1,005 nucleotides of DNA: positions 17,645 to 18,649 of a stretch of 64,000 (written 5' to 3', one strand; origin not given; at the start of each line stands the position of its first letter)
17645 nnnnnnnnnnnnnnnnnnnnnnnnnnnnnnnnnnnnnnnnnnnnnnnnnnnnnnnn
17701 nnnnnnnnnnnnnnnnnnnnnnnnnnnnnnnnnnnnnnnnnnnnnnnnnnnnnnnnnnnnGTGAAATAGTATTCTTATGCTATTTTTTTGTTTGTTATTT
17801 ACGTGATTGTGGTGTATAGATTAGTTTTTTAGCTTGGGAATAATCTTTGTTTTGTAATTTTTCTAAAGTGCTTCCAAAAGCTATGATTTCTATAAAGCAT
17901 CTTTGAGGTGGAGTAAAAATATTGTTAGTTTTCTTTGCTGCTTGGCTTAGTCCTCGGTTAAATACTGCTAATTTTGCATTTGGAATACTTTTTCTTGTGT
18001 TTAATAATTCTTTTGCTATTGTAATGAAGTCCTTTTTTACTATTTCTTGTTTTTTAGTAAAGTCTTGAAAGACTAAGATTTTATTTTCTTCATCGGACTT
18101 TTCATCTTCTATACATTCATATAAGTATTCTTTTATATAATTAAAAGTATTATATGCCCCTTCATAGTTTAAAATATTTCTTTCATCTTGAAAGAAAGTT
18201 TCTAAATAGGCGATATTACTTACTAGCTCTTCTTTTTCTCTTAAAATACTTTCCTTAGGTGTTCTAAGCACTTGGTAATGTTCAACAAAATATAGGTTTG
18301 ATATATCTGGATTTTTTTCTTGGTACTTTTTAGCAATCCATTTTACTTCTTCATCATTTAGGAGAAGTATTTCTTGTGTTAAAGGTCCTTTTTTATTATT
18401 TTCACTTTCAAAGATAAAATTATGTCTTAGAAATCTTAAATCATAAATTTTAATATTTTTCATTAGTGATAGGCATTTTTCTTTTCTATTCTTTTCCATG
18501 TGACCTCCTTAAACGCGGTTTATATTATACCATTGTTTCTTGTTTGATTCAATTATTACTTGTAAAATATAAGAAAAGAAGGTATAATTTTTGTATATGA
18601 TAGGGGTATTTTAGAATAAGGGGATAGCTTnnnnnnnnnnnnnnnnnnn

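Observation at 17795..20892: HerA/FtsK-like ATPase plus divergent unknown gene inserted between ylxM and ffh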

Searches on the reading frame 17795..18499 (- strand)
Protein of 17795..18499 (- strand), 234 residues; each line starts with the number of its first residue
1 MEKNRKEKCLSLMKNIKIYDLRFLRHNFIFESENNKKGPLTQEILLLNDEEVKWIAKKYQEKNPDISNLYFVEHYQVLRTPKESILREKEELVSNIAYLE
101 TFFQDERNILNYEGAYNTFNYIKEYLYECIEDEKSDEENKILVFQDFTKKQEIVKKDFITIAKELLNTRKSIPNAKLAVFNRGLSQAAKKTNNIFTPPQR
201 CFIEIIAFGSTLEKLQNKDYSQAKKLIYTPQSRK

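Call 3: search_protein_families(library=pfam, proteins=[window:17795-18499:-], max_evalue=0.1)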
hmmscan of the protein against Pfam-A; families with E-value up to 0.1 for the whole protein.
window:17795-18499:- (234 aa): 0 families

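Call 4: search_protein_families(library=padloc, proteins=[window:17795-18499:-], max_evalue=0.1)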
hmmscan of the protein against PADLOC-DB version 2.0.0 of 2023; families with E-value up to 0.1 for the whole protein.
window:17795-18499:- (234 aa): 0 families

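Call 5: search_protein_families(library=ncbifam, proteins=[window:17795-18499:-], max_evalue=0.1)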
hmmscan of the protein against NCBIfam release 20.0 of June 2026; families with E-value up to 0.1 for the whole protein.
window:17795-18499:- (234 aa): 1 family
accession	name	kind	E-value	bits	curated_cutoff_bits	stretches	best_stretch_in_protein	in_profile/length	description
NF006884.0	PRK09375.2-5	equivalog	0.044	12.5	691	1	124-219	70-165/426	quinolinate synthase NadA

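Call 6: find_homologous_proteins(query=window:17795-18499:-, max_evalue=0.001)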
Query window:17795-18499:- (234 aa): 2 proteins with E <= 0.001 among 414 candidates.
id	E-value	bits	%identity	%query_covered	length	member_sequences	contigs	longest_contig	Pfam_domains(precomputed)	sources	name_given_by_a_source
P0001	8.0e-147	505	100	100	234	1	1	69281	-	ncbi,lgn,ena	-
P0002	3.8e-130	450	89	100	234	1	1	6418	-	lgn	-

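Call 34: find_homologous_proteins(query=A1, max_evalue=0.001)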
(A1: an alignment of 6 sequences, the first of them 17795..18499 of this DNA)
Query A1 (6 sequences) (234 aa, profile of the alignment): 30 proteins with E <= 0.001 among 3742 candidates.
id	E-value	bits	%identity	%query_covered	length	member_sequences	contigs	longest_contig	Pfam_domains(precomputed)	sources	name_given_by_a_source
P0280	7.7e-146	503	33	97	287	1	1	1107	-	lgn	-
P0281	1.3e-145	502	33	97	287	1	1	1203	-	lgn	-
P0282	2.0e-145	502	36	93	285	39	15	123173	-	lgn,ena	-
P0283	2.4e-145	501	33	97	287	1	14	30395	-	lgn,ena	-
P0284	1.1e-144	499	36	93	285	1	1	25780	-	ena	-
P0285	1.4e-144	499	33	97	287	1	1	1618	-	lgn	-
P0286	1.8e-144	498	33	97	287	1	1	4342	-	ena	-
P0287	3.3e-144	497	35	93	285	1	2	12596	-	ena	-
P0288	5.0e-144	497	33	97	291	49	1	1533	-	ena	-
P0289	5.6e-144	497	33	97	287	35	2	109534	-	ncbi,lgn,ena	-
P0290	1.9e-143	495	34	91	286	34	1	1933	-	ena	-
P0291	1.0e-139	483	35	97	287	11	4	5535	-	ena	-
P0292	8.5e-134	463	35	99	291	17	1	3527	-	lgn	-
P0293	6.8e-133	460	35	91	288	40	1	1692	-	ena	-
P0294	2.1e-120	419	33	98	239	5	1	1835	-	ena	-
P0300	2.7e-69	252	36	97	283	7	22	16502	-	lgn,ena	-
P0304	5.5e-32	129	33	97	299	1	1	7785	-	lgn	-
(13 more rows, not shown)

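Call 36: find_encoding_contigs(protein=P0300, flank=6000, max_places=2)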
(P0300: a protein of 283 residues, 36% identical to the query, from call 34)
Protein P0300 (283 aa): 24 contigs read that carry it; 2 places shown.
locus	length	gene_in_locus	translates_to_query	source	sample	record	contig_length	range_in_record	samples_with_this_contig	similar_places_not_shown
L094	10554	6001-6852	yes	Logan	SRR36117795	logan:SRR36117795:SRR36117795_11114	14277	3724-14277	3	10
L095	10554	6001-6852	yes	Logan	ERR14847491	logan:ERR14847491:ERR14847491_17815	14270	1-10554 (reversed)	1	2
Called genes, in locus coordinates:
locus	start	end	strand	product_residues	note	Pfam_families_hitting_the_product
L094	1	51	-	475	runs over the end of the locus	-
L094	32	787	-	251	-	PF02631:RecX_HTH2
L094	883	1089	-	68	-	PF01192:RNA_pol_Rpb6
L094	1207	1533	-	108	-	-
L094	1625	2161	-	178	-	-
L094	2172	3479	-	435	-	PF02881:SRP54_N, PF06414:Zeta_toxin (faint), PF13207:AAA_17 (faint), PF13401:AAA_22 (faint), PF00448:SRP54, PF02978:SRP_SPB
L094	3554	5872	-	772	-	PF01935:DUF87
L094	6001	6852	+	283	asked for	-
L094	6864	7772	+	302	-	PF00126:HTH_1, PF03466:LysR_substrate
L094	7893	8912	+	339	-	-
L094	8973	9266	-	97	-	PF04297:UPF0122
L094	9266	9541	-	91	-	-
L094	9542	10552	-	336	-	?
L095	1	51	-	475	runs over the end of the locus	-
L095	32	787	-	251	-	PF02631:RecX_HTH2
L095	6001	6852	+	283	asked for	-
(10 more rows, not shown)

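Call 37: find_encoding_contigs(protein=P0304, flank=6000, max_places=2)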
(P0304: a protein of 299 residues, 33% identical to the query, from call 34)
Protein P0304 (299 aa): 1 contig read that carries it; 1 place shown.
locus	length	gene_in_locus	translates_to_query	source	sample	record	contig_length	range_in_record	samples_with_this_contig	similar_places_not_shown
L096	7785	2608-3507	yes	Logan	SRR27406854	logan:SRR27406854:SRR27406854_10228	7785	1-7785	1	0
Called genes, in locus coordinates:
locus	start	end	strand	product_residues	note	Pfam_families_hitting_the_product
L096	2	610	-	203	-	?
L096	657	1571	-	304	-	PF00294:PfkB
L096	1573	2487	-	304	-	-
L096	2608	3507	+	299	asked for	-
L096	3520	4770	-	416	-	PF00675:Peptidase_M16 (weak), PF05193:Peptidase_M16_C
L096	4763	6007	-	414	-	PF05193:Peptidase_M16_C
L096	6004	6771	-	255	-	PF02811:PHP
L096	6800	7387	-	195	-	PF02082:Rrf2 (weak), PF08279:HTH_11 (weak), PF13280:WYL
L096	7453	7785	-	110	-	?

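Call 44: predict_structure(alignment_id=A2)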
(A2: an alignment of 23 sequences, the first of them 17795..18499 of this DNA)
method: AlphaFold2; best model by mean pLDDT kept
length: 234 residues; sequences in the alignment: 23
mean_pLDDT: 90.4   pTM: 0.87
mean pLDDT of the five models: 90.4, 89.8, 89.5, 86.0, 82.1
residues with pLDDT >= 90: 162; 70-90: 58; 50-70: 14; < 50: 0
segments of 3 or more residues with pLDDT < 50: none
pLDDT, mean of each block of 10 residues (from residue 1): 83 92 92 91 90 86 82 65 73 93 95 96 94 89 94 98 98 96 95 93 97 97 97 72
secondary structure, 60 per line:
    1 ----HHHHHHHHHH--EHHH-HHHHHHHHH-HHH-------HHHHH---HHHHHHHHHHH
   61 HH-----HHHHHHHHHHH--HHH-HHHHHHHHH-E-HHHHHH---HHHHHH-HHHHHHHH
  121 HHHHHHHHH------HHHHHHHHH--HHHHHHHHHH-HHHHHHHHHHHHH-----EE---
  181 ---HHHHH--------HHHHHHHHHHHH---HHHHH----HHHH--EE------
elements in order: H5-14 H22-30 H42-46 H50-62 H68-78 H85-93 H97-102 H106-111 H113-129 H136-144 H147-156 H158-170 H184-188 H197-208 H212-216 H221-224

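Call 47: fold_search(model_id=the predicted structure, library=pdb)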
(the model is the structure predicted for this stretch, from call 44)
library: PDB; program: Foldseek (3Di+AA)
matches with E <= 10: 6; with E <= 0.001: 0
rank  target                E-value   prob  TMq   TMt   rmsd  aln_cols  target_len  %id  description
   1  5cwo_A                3.5e+00  0.06  0.18  0.18  14.1       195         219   13  Crystal structure of de novo designed helical repeat protein DHR76 (released 2015-12-16)
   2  7njk_d                5.0e+00  0.03  0.17  0.11  18.0       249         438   11  Mycobacterium smegmatis ATP synthase state 1a (released 2021-10-27)
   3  4zrp_B                5.0e+00  0.02  0.17  0.12  17.6       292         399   10  TC:CD320 (released 2016-07-20)
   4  7u8o_S                6.4e+00  0.02  0.15  0.14  14.4       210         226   15  Structure of porcine V-ATPase with mEAK7 and SidK, Rotary state 2 (released 2022-07-06)
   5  6zoe_A                8.0e+00  0.01  0.14  0.06  16.8       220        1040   10  AcrB-F563A symmetric T protomer (released 2021-05-19)
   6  1nua_B                9.7e+00  0.01  0.16  0.13  13.0       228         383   10  Crystal structure of 3-dehydroquinate synthase (DHQS) in complex with ZN2+ (released 2003-03-18)

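Call 52: fold_search(model_id=the predicted structure, library=viral)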
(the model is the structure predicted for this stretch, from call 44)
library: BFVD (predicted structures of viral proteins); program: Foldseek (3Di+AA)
matches with E <= 10: 10; with E <= 0.001: 0
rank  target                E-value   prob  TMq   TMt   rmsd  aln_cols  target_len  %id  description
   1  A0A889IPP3            2.4e+00  0.08  0.24  0.22  13.0       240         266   12  (no name in the UniProt tables at hand)
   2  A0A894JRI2            3.2e+00  0.02  0.13  0.10  21.5       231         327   11  (no name in the UniProt tables at hand)
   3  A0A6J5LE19            6.1e+00  0.01  0.13  0.07  16.9       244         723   11  Uncharacterized protein [uncultured Caudovirales phage]
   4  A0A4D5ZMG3            6.4e+00  0.03  0.17  0.14  15.2       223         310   15  (no name in the UniProt tables at hand)
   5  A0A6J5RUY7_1          6.4e+00  0.03  0.19  0.07  14.9       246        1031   10  ART-PolyVal-like domain-containing protein [uncultured Caudovirales phage]
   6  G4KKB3                7.0e+00  0.02  0.15  0.14  19.8       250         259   12  (no name in the UniProt tables at hand)
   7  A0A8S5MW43            8.1e+00  0.02  0.11  0.19  12.8       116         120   19  DUF7222 domain-containing protein [Siphoviridae sp. ctsBB38]
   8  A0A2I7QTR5            8.5e+00  0.01  0.12  0.13  16.9       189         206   15  (no name in the UniProt tables at hand)
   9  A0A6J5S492            9.3e+00  0.01  0.16  0.17  17.8       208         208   12  Uncharacterized protein [uncultured Caudovirales phage]
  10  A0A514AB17            9.8e+00  0.01  0.11  0.05  24.7       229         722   10  (no name in the UniProt tables at hand)

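Call 66: search_protein_families(library=phrogs, proteins=[window:17795-18499:-], max_evalue=0.01)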
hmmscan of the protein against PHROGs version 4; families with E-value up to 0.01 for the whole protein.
window:17795-18499:- (234 aa): 0 families

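Call 67: find_related_loci(query=A2, collection=viral_contigs, flank=5000)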
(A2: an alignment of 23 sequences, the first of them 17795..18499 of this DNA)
Query A2 (234 aa) in viral_contigs; peptide patterns used: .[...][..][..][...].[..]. (x = any residue, [..] = any of these).
182 stretches matched a pattern, but none encodes a relative of the query by tblastn (E <= 1e-3).
